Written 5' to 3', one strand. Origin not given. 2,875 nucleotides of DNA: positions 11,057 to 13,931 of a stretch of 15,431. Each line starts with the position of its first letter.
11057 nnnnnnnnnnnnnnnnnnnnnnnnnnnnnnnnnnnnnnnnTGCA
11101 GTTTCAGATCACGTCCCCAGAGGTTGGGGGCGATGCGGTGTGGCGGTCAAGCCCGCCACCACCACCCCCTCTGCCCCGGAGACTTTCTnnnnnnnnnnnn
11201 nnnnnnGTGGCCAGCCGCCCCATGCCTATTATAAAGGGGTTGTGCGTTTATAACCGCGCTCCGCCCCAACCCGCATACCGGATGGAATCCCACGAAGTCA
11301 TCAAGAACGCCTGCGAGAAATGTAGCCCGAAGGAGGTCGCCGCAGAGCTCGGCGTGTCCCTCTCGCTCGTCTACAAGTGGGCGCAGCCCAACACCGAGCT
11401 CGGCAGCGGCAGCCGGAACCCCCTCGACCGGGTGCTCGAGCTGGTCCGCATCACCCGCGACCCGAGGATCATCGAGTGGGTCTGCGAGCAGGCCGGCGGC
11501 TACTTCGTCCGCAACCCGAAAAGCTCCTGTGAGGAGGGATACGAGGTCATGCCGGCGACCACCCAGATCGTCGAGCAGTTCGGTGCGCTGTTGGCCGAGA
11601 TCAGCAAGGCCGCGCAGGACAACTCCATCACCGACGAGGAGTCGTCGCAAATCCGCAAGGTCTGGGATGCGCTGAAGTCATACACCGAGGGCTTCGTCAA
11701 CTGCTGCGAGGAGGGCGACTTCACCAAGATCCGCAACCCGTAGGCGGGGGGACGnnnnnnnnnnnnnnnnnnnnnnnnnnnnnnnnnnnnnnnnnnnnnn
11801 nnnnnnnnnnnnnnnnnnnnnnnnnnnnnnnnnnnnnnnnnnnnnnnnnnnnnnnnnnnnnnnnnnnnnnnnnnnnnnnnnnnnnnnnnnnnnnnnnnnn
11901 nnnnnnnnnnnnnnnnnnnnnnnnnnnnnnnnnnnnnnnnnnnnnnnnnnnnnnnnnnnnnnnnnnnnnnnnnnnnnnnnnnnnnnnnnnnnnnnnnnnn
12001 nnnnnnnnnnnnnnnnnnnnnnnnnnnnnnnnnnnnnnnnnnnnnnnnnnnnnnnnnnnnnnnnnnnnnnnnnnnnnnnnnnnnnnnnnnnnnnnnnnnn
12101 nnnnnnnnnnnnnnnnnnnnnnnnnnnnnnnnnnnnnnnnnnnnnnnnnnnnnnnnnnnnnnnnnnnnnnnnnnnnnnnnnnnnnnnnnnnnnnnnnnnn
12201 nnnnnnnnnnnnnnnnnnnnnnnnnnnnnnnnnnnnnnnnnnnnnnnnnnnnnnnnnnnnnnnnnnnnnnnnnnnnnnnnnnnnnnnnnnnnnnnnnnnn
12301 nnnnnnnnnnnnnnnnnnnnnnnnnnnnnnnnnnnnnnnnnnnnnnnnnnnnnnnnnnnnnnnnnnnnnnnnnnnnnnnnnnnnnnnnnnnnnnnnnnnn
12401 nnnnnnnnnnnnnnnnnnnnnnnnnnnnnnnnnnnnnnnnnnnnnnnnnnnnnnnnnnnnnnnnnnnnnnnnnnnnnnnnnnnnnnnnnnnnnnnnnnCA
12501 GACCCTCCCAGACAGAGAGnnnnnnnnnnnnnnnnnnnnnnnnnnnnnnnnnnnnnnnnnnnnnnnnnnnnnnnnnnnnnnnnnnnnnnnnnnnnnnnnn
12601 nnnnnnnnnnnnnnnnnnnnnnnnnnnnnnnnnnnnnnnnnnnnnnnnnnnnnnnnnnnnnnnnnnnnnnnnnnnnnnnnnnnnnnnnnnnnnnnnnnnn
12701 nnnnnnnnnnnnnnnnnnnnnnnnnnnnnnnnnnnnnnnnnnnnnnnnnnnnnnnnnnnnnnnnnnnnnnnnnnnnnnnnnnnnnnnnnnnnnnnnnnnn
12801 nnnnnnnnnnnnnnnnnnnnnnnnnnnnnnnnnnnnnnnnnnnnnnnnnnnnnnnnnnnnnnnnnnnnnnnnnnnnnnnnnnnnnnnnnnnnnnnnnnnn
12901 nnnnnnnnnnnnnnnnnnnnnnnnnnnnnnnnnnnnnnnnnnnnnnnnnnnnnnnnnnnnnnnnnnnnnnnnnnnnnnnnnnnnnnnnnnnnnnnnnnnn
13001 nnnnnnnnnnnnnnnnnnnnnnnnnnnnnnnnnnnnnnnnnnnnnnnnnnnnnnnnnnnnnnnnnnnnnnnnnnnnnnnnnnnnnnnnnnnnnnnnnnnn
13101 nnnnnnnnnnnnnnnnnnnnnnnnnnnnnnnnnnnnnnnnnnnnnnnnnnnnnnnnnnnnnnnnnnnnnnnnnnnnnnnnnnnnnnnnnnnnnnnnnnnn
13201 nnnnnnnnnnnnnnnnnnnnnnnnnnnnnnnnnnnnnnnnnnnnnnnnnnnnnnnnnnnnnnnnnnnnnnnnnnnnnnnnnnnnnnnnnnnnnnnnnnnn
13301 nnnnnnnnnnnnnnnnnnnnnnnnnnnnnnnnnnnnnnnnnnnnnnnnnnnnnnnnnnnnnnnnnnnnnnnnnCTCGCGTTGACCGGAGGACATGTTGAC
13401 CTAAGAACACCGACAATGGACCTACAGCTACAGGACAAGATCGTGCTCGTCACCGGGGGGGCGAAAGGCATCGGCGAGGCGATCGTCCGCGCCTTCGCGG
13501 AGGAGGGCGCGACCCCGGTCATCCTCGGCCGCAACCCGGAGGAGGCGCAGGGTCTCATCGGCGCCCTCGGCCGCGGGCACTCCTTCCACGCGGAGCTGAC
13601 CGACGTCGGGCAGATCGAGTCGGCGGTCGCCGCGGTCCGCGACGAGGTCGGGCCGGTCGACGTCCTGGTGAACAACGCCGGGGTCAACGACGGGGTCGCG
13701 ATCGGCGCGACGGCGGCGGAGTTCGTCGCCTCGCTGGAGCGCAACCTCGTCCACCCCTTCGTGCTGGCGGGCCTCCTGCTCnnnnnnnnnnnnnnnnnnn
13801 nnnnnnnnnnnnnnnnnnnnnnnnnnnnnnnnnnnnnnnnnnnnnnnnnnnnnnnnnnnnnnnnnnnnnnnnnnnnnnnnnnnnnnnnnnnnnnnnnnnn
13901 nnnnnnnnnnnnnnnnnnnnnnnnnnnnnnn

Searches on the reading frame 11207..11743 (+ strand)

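Call 45: search_protein_families(library=pfam, proteins=[window:11207-11743:+], max_evalue=0.001)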
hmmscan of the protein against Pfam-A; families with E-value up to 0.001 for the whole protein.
window:11207-11743:+ (178 aa): 2 families
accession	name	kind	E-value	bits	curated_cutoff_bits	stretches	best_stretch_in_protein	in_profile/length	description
PF06892.16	Phage_CP76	-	2e-11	44.4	26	1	38-155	15-132/146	Phage regulatory protein CII (CP76)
PF13384.12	HTH_23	-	0.00095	19.4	24.6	0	31-58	10-37/50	Homeodomain-like domain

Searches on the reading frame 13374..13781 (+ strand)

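Call 56: search_protein_families(library=pfam, alignment_id=A3, max_evalue=5)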
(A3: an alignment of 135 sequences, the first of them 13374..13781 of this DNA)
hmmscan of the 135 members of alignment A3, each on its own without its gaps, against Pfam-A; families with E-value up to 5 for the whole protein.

A. member 1, window:13374-13781:+ (136 aa): 10 families
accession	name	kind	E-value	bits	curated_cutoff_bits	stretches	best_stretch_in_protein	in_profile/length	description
PF00106.31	adh_short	-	4.4e-22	78.9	26.6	1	22-132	1-116/195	short chain dehydrogenase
PF13561.12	adh_short_C2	-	1.7e-13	51.2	27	1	30-116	3-96/236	Enoyl-(Acyl carrier protein) reductase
PF08659.16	KR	-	1.4e-06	28.8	22.6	1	24-112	3-99/180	KR domain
PF01370.27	Epimerase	-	0.0033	17.3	20.9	1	24-107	1-77/240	NAD dependent epimerase/dehydratase family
PF13460.12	NAD_binding_10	-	0.0058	16.9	27.2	1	29-130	2-94/184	NAD(P)H-binding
PF18306.6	LDcluster4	-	0.024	14.7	26.3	1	21-49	31-59/151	SLOG cluster4 family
PF01488.26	Shikimate_DH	-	0.051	14.1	24.3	1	18-79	9-70/138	Shikimate / quinate 5-dehydrogenase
PF05368.20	NmrA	-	0.12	12.4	27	1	21-88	2-70/298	NmrA-like family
PF02719.21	Polysacc_synt_2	-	0.13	11.8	20.2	1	24-91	1-66/293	Polysaccharide biosynthesis protein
PF10686.14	YAcAr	-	0.17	12.1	28.2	1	22-49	30-56/66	YspA, cpYpsA-related SLOG family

B. families by the number of members that match (of 135 scanned): 68 families (the first 25 are shown)
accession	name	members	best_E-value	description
PF12458.13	DUF3686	5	1.3e-57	ATPase involved in DNA repair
PF13561.12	adh_short_C2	2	2e-26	Enoyl-(Acyl carrier protein) reductase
PF00106.31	adh_short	2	4.4e-22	short chain dehydrogenase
PF22725.1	GFO_IDH_MocA_C3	2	9.2e-09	GFO/IDH/MocA C-terminal domain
PF25472.1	DUF7902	1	1.1e-22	Domain of unknown function (DUF7902)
PF00004.35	AAA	1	2.8e-08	ATPase family associated with various cellular activities (AAA)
PF01408.29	GFO_IDH_MocA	1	2.3e-07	Oxidoreductase family, NAD-binding Rossmann fold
PF05496.18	RuvB_N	1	4.6e-07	Holliday junction DNA helicase RuvB P-loop domain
PF08659.16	KR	1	1.4e-06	KR domain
PF14907.12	NTP_transf_5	1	5.5e-06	Uncharacterised nucleotidyltransferase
PF13401.12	AAA_22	1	2.1e-05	AAA domain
PF02894.22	GFO_IDH_MocA_C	1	7.3e-05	Oxidoreductase family, C-terminal alpha/beta domain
PF19502.5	DUF6036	1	0.00023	Nucleotidyltransferase of unknown function (DUF6036)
PF06706.16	CTV_P6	1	0.00069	Citrus tristeza virus 6-kDa protein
PF13191.12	AAA_16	1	0.0012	AAA ATPase domain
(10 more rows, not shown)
